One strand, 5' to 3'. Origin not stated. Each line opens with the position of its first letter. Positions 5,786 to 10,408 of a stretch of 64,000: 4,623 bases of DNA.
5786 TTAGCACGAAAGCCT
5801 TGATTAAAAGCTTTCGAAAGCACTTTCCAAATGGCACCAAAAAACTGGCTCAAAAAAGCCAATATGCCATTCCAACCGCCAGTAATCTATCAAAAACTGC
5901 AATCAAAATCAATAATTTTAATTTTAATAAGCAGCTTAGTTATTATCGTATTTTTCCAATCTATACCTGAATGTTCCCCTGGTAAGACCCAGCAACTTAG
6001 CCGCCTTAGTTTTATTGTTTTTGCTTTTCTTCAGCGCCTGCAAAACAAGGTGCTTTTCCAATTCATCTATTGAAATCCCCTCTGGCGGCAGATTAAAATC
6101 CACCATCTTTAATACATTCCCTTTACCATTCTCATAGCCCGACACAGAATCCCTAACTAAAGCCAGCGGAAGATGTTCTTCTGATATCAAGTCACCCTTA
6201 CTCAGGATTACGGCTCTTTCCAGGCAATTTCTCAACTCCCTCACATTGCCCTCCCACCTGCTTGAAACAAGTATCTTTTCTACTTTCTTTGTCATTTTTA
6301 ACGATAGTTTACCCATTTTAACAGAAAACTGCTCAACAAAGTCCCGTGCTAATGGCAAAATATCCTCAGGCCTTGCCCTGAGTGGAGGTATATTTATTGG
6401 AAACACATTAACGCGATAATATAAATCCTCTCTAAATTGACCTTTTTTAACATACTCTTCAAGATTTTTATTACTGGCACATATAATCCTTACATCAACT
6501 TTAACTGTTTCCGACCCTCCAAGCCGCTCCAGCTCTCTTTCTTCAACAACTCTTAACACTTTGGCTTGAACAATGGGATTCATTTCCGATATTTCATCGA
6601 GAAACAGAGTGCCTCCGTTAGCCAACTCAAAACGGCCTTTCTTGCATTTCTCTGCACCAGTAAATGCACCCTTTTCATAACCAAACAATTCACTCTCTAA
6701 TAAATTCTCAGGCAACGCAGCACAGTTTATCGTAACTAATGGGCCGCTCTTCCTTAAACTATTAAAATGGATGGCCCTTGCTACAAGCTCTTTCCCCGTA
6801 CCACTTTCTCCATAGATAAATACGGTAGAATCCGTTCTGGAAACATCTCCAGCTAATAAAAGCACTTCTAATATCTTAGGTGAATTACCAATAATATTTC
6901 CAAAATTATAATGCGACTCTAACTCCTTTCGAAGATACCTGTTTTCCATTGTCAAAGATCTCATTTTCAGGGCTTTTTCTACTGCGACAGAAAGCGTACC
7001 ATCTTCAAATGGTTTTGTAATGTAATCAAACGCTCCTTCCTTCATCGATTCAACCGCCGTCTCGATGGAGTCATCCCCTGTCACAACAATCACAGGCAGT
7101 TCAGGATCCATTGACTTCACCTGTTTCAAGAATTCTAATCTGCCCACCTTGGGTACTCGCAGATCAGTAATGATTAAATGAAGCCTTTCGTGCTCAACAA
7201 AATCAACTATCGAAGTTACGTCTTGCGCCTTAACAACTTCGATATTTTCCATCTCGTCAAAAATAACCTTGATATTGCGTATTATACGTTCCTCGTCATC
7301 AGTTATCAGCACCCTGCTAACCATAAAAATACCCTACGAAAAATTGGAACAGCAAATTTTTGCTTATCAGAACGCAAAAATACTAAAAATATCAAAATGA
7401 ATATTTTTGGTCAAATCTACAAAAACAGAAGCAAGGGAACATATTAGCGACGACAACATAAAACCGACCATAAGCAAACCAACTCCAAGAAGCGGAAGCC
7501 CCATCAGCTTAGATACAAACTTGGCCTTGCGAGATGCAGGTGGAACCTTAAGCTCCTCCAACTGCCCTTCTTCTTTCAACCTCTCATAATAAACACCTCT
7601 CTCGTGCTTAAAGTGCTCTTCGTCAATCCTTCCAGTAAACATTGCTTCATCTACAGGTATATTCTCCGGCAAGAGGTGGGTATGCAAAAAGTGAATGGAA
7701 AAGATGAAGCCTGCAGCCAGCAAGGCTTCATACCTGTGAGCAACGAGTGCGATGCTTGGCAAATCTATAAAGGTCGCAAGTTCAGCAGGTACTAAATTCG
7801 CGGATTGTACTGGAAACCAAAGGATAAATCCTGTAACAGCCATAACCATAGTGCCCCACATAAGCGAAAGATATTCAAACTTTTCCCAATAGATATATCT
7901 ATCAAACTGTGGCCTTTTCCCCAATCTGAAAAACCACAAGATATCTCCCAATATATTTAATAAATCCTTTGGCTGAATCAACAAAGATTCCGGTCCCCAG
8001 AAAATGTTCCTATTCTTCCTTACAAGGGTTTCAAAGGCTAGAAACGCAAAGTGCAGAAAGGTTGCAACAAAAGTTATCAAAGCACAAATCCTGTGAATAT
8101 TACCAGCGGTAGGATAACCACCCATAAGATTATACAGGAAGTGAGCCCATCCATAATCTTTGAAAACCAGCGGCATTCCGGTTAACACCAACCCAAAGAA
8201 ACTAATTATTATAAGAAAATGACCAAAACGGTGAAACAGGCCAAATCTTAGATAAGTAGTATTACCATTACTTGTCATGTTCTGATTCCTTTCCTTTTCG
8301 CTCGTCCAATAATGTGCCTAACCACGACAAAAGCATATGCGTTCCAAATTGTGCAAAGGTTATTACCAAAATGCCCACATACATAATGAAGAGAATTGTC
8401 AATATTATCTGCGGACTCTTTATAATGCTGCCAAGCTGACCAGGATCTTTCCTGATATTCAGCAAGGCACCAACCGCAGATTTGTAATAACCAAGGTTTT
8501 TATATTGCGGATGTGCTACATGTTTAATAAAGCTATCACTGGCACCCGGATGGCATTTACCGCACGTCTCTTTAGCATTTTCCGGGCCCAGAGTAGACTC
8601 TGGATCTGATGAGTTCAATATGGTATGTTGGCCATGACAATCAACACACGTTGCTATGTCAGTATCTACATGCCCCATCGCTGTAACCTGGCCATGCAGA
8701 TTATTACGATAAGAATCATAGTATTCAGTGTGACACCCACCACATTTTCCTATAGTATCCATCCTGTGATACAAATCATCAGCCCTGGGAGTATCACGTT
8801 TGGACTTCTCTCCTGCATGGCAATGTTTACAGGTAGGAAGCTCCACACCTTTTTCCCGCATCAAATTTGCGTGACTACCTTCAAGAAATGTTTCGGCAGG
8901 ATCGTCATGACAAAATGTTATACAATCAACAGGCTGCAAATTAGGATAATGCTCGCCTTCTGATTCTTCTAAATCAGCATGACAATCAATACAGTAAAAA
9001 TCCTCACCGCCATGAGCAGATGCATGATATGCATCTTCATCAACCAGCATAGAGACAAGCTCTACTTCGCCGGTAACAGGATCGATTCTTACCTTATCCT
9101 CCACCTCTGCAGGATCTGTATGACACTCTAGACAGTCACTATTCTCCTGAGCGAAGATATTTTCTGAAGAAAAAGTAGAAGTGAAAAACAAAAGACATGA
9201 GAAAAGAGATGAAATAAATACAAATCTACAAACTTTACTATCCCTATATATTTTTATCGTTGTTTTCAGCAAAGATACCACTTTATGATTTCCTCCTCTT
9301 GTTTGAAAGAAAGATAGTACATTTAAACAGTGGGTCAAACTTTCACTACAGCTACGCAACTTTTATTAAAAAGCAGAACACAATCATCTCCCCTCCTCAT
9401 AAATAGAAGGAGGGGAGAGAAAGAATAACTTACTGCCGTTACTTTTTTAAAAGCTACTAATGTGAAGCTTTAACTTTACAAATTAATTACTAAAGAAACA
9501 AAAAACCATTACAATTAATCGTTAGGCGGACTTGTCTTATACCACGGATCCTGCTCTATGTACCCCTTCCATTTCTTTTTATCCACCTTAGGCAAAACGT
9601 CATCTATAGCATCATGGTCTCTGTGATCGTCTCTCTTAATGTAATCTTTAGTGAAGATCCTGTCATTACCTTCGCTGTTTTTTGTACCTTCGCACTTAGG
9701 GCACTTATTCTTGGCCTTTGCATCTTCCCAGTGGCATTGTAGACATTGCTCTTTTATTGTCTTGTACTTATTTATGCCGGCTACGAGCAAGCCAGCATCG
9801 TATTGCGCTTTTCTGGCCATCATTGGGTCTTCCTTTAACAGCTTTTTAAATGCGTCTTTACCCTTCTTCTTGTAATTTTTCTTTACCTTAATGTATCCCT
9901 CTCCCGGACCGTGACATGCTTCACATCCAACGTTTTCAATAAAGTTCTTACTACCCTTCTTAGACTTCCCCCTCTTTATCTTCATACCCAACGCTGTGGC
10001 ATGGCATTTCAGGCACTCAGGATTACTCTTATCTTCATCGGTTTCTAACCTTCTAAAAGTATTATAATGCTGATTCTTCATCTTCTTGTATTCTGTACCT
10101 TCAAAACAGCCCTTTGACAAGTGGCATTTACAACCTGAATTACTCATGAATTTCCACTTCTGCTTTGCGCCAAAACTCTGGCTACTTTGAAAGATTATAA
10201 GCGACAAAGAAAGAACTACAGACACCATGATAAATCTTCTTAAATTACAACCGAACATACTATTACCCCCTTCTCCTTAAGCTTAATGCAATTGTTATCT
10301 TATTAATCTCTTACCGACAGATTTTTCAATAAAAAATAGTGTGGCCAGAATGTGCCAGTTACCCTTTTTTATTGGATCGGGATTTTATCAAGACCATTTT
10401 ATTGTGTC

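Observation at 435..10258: Complete hydrazine synthase locus with its electron-transfer module: this is an anammox genome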

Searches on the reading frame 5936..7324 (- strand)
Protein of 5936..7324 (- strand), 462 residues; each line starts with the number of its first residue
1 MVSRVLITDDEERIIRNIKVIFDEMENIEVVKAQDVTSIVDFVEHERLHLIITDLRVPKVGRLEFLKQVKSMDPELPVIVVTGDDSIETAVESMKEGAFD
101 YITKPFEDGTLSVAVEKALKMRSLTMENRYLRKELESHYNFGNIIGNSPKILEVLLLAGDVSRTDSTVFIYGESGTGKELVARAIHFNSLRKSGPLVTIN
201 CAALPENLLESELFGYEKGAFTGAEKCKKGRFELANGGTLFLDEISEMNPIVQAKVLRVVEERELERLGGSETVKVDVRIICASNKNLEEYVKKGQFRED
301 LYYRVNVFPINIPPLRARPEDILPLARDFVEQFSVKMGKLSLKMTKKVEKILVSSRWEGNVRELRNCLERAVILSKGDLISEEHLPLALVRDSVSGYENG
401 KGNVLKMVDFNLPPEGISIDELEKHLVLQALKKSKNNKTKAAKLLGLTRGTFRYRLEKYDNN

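Call 5: search_protein_families(library=pfam, proteins=[window:5936-7324:-], max_evalue=0.01)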
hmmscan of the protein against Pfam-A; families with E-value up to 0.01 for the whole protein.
window:5936-7324:- (462 aa): 12 families
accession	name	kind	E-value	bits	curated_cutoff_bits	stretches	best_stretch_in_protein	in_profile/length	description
PF00158.32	Sigma54_activat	-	2.3e-70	236.1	20.2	1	144-310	1-167/168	Sigma-54 interaction domain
PF00072.30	Response_reg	-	8.8e-23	81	30.2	1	5-115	1-110/111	Response regulator receiver domain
PF25601.1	AAA_lid_14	-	4.5e-21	74.9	27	1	316-393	1-78/87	AAA+ ATPase lid domain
PF14532.12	Sigma54_activ_2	-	9.1e-20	71.7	25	1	146-315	2-138/138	Sigma-54 interaction domain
PF02954.25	HTH_8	-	6.4e-14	51.8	22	1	419-459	2-42/42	Bacterial regulatory protein, Fis family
PF07728.20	AAA_5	-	3.4e-08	34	22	1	168-287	2-124/139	AAA domain (dynein-related subfamily)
PF07724.20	AAA_2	-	7.9e-05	23.2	27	1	167-294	5-133/166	AAA domain (Cdc48 subfamily)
PF01078.27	Mg_chelatase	-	9.4e-05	22.3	20.3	1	223-285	93-157/207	Magnesium chelatase, subunit ChlI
PF00004.35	AAA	-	0.0011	19.8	21.2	1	169-286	2-110/131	ATPase family associated with various cellular activities (AAA)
PF06490.17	FleQ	-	0.0025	18.5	22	1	4-87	1-81/108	Flagellar regulatory protein FleQ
PF13556.12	HTH_30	-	0.0039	17.4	27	1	428-458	5-35/59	PucR C-terminal helix-turn-helix domain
PF00493.29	MCM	-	0.0043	16.6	23.3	0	217-301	102-188/224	MCM P-loop domain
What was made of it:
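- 5936..7324 (-): Sigma-54-dependent response regulator (REC-AAA+-HTH_8; kuste2857 orthologue). Pfam Sigma54_activat 2.3e-70, Response_reg 8.8e-23, HTH_8 6.4e-14 (call 5).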

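Call 6: search_protein_families(library=ncbifam, proteins=[window:5936-7324:-], max_evalue=0.01)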
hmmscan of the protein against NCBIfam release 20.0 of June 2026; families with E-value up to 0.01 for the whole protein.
window:5936-7324:- (462 aa): 116 families (the best 25 are shown)
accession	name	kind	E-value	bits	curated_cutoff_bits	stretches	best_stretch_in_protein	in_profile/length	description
NF008469.0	PRK11361.1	equivalog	1.1e-135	452.9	714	1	3-460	5-455/461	acetoacetate metabolism transcriptional regulator AtoC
TIGR02915.1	PEP_resp_reg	equivalog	2.9e-121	405.4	502.6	1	5-460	1-443/445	PEP-CTERM-box response regulator transcription factor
TIGR01818.1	ntrC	equivalog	1.2e-118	396.8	558.6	1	5-457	1-461/463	nitrogen regulation protein NR(I)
TIGR01817.1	nifA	equivalog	2.7e-116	389.4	528.85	1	126-460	180-528/534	nif-specific transcriptional activator NifA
NF041552.1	TF_PrdR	equivalog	4.4e-112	375.3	795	1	129-460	252-577/577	sigma-54 dependent transcriptional regulator PrdR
NF007689.0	PRK10365.1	equivalog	3.1e-109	365.7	760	1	29-455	31-438/441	sigma-54-dependent response regulator transcription factor ZraR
NF041946.1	LuxO_transreg_Vib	equivalog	8.6e-104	347.9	800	1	30-460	23-461/463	quorum-sensing sigma-54 dependent transcriptional regulator LuxO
NF049963.1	RespRegFlgRCampy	domain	1.2e-103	347.3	750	1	5-387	3-379/429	fla regulon two-component system response regulator FlgR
NF050807.1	TransRegFlbDCaul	equivalog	3.6e-102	342.6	750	1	30-461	27-440/454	sigma-54-dependent transcriptional regulator FlbD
NF051870.1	NAssimRespRegNtrX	equivalog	1.1e-100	337.7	600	1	4-456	3-447/452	nitrogen assimilation response regulator NtrX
NF008176.1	PRK10923.1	equivalog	1.9e-98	330.1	620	1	6-457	7-464/469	nitrogen regulation protein NR(I)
NF003451.0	PRK05022.1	equivalog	4.6e-97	325.9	476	1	112-452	156-501/512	nitric oxide reductase transcriptional regulator NorR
NF038308.1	RNA_repair_RtcR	equivalog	2.1e-96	323.9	650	1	86-460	122-517/530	RNA repair transcriptional activator RtcR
NF011695.0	PRK15115.1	equivalog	5.1e-91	305.6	763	1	4-457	8-434/445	two-component system response regulator GlrR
TIGR02974.1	phageshock_pspF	equivalog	1.8e-88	297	443.55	2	144-375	1-233/336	phage shock protein operon transcriptional activator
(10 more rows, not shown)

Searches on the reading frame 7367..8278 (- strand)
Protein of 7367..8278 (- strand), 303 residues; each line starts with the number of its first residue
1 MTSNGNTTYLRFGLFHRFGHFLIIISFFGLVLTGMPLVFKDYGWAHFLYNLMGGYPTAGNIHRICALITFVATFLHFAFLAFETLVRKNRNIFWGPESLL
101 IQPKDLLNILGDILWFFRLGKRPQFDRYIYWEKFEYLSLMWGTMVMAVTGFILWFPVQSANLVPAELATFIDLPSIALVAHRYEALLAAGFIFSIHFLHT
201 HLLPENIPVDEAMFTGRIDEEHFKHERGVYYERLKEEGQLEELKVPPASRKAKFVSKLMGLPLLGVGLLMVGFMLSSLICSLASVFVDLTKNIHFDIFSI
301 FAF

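Call 5: search_protein_families(library=pfam, proteins=[window:7367-8278:-], max_evalue=0.01)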
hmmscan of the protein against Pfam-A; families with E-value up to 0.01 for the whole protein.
window:7367-8278:- (303 aa): 2 families
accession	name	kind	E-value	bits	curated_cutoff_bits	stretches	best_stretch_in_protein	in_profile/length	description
PF01292.26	Ni_hydr_CYTB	-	6.1e-05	23.3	30.1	1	11-207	1-168/179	Prokaryotic cytochrome b561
PF14358.11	DUF4405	-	0.0034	18.3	26.7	1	21-79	4-64/66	Domain of unknown function (DUF4405)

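Call 6: search_protein_families(library=ncbifam, proteins=[window:7367-8278:-], max_evalue=0.01)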
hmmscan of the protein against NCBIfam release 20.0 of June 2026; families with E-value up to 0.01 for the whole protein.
window:7367-8278:- (303 aa): 1 family
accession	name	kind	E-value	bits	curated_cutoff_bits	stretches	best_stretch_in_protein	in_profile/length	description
TIGR01583.1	formate-DH-gamm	equivalog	1.4e-09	38.2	115.85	1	11-235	4-202/204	formate dehydrogenase subunit gamma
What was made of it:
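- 7367..8278 (-): Membrane cytochrome b, FdnI-like (kuste2856 orthologue); proposed quinol-oxidising subunit. Weak hits only: Ni_hydr_CYTB 6.1e-5 (below cut-off) and TIGR01583 1.4e-9 (below cut-off) (calls 5, 6).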

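Call 56: search_solved_structures(query=window:7367-8278:-, max_evalue=1)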
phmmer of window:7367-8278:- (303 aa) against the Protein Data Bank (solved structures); distinct sequences matched with E-value up to 1: 2.
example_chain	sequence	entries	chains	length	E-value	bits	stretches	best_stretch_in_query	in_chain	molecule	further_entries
6qdv_Y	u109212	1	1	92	0.89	12.1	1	12-64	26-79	U2 small nuclear ribonucleoprotein B''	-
1a9n_B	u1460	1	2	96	0.99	12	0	12-64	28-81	SPLICEOSOMAL U2B''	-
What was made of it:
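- On HZS electron-transfer module (kuste2854-2856): There is no PDB sequence hit (call 56).
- The cytochrome b assignment rests on sub-threshold family hits (calls 5, 6) and has no PDB sequence match (call 56).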

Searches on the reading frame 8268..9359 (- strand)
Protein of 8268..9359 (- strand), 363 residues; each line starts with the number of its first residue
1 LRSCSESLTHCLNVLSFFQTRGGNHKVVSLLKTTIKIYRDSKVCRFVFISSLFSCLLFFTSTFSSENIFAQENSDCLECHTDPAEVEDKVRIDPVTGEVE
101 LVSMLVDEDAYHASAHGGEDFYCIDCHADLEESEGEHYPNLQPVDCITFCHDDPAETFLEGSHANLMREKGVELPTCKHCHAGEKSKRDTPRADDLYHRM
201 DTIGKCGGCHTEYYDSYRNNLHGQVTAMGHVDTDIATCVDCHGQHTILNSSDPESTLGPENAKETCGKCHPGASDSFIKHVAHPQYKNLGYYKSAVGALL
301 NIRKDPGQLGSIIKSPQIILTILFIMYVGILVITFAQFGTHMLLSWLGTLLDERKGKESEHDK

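Call 5: search_protein_families(library=pfam, proteins=[window:8268-9359:-], max_evalue=0.01)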
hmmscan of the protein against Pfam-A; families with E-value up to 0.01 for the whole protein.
window:8268-9359:- (363 aa): 3 families
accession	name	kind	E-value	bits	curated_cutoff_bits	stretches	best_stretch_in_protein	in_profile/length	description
PF14522.11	Cytochrome_C7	-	9.5e-10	38.6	24.8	1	229-275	7-53/67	Cytochrome c7 and related cytochrome c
PF14537.11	Cytochrom_c3_2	-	4.4e-08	33.9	25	1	176-270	8-78/79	Cytochrome c3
PF02085.21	Cytochrom_CIII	-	1.4e-07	32.2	22.9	1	150-214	24-86/101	Class III cytochrome C family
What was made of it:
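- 8268..9281 (-): Heptahaem cytochrome c with a C-terminal membrane anchor (kuste2855 orthologue). Pfam Cytochrome_C7 and c3 hits (call 5).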

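Call 6: search_protein_families(library=ncbifam, proteins=[window:8268-9359:-], max_evalue=0.01)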
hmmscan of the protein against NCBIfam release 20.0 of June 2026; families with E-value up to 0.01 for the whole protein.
window:8268-9359:- (363 aa): 3 families
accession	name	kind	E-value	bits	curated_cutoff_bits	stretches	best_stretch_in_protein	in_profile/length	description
TIGR03508.1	decahem_SO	subfamily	8.8e-09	35.2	192.2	2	110-212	84-176/258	DmsE family decaheme c-type cytochrome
TIGR04257.1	nanowire_3heme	domain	6.2e-06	26.3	40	1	229-273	17-61/75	c(7)-type cytochrome triheme domain-containing protein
NF008659.0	PRK11659.1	equivalog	0.0062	16.3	184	0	111-253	37-178/188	cytochrome c nitrite reductase pentaheme subunit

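Call 57: search_solved_structures(query=window:8268-9281:-, max_evalue=1)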
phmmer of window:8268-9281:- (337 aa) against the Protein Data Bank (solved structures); distinct sequences matched with E-value up to 1: 5.
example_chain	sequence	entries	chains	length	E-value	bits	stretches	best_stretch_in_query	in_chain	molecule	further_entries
2ozy_A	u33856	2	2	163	0.0022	20.6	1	81-221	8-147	Cytochrome c-type protein nrfB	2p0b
5ze8_A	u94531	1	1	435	0.032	16.7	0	139-186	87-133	cytochrome c552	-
6i5b_A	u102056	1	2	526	0.28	13.6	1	210-264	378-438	Uncharacterized protein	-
3oue_A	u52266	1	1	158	0.32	13.4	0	180-251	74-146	Cytochrome c family protein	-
7ood_x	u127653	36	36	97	0.77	12.2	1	223-274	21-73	50S ribosomal protein L31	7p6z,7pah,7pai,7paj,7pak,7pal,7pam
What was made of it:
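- Tried and rejected: PDB sequence searches gave nothing usable for the cytochrome b and only a marginal NrfB hit for the heptahaem (calls 56, 57).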

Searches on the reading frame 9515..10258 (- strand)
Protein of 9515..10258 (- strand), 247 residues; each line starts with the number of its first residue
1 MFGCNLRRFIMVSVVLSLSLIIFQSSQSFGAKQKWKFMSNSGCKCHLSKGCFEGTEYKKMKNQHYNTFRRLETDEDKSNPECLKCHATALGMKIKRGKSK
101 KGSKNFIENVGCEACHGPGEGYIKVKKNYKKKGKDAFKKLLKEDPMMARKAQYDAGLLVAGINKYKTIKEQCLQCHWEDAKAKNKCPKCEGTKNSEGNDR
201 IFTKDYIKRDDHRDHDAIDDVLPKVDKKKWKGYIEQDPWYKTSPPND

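Call 5: search_protein_families(library=pfam, proteins=[window:9515-10258:-], max_evalue=0.01)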
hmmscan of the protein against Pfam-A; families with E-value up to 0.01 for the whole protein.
window:9515-10258:- (247 aa): 2 families
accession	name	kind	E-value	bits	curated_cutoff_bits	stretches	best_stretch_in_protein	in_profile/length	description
PF13435.11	Cytochrome_C554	-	8e-08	33.6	20.8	1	58-117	26-84/84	Cytochrome c554 and c-prime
PF14537.11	Cytochrom_c3_2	-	0.00059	20.7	25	1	72-117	19-65/79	Cytochrome c3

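Call 6: search_protein_families(library=ncbifam, proteins=[window:9515-10258:-], max_evalue=0.01)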
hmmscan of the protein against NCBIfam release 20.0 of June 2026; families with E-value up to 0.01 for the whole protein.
window:9515-10258:- (247 aa): 3 families
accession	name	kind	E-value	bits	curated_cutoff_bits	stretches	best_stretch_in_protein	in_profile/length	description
NF041198.1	UshA_like_PCGU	equivalog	4e-13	48.8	275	1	36-129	404-492/519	UshA-like (seleno)protein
TIGR03508.1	decahem_SO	subfamily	0.0023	17.4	192.2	0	99-182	25-83/258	DmsE family decaheme c-type cytochrome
NF043010.1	Cyt554_Nsmonas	equivalog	0.0023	17.3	400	0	70-192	70-177/238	cytochrome c-550 CycA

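Call 23: search_solved_structures(query=window:9515-10258:-, max_evalue=1, show_alignments=1)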
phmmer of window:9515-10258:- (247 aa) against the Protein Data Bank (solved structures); distinct sequences matched with E-value up to 1: 3.
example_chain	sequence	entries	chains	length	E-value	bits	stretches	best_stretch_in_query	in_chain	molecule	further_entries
1bvb_A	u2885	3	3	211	0.00013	25.3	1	73-146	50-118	CYTOCHROME C-554 | CYTOCHROME C554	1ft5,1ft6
3ubr_A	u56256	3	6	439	0.033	17.4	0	96-137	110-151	Cytochrome c-552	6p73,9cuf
6i5b_A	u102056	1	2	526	0.051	16.8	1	81-127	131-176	Uncharacterized protein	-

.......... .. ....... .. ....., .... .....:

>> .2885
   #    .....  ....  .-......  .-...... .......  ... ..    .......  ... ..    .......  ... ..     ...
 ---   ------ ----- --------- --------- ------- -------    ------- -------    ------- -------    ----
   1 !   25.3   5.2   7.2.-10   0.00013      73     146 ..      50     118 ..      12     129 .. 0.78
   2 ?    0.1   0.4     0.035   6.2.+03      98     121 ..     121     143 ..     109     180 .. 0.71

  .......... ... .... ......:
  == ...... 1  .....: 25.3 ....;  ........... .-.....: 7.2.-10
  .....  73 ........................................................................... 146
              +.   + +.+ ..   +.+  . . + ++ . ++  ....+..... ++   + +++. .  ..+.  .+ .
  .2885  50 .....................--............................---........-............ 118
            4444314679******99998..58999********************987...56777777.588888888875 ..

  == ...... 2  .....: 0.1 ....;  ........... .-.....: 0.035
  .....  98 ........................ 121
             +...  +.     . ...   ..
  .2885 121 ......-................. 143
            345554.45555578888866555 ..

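Call 77: find_encoding_contigs(protein=window:9515-10258:-, flank=10000, max_places=4)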
Protein window:9515-10258:- (247 aa): 7 contigs read that carry it; 4 places shown.
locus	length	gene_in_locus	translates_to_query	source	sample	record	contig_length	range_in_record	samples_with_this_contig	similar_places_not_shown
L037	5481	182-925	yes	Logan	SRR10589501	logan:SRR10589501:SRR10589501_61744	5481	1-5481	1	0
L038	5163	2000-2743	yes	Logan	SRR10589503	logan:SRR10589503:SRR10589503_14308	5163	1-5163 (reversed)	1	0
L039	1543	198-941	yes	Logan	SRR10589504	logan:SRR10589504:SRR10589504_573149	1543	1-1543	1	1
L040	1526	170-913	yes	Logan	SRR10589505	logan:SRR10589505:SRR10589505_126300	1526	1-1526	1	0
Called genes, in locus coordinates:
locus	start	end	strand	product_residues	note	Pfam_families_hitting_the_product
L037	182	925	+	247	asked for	PF13435:Cytochrome_C554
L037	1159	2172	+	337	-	PF14537:Cytochrom_c3_2 (faint), PF02085:Cytochrom_CIII (faint), PF14522:Cytochrome_C7 (faint)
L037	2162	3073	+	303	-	-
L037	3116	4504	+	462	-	PF00072:Response_reg, PF00158:Sigma54_activat, PF14532:Sigma54_activ_2, PF07728:AAA_5, PF25601:AAA_lid_14, PF02954:HTH_8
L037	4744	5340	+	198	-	-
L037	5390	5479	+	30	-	?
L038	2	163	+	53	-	?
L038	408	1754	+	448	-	PF00289:Biotin_carb_N, PF02222:ATP-grasp, PF02786:CPSase_L_D2, PF07478:Dala_Dala_lig_C, PF08443:RimK (weak), PF02785:Biotin_carb_C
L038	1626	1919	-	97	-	-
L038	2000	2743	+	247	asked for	PF13435:Cytochrome_C554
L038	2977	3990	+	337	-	PF14537:Cytochrom_c3_2 (faint), PF02085:Cytochrom_CIII (faint), PF14522:Cytochrome_C7 (faint)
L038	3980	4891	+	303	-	-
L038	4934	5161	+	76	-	?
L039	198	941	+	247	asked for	PF13435:Cytochrome_C554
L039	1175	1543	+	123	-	?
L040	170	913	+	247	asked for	PF13435:Cytochrome_C554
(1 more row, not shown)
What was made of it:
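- The same arrangement recurs in independent Logan assemblies of four sequencing runs (call 77).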
